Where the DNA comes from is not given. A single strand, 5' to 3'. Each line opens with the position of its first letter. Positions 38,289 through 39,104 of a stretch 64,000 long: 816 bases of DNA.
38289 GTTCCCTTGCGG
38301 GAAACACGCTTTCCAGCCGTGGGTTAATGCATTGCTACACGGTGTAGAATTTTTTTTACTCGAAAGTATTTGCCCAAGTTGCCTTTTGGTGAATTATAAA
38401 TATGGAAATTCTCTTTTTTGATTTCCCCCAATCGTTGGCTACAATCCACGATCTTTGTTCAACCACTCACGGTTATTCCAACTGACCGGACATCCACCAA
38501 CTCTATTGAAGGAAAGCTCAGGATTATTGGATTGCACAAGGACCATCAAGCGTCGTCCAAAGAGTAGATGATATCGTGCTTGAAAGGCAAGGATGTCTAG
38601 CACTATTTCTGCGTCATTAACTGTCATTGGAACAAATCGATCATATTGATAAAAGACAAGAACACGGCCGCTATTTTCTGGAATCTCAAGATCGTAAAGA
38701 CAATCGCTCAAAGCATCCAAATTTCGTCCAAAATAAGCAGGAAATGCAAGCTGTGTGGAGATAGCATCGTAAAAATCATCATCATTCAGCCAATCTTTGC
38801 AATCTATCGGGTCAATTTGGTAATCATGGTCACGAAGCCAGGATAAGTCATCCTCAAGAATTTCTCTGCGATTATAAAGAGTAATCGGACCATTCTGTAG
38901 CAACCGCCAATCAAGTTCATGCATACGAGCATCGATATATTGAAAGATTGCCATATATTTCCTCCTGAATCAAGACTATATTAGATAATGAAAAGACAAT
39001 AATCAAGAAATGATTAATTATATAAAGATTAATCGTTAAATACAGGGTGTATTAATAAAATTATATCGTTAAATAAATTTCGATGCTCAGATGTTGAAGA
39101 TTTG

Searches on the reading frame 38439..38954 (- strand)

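Call 62: search_protein_families(library=ncbifam, proteins=[window:38439-38954:-], max_evalue=0.001)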
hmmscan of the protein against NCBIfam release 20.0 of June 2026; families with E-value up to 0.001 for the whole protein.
window:38439-38954:- (171 aa): 0 families

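Call 72: search_protein_families(library=pfam, proteins=[window:38439-38954:-], max_evalue=0.00001)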
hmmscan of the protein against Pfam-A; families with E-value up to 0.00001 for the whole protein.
window:38439-38954:- (171 aa): 1 family
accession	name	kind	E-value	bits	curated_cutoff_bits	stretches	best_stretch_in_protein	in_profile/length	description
PF01337.24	Barstar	-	8.3e-19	67.8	23.4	1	50-127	6-82/96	Barstar (barnase inhibitor)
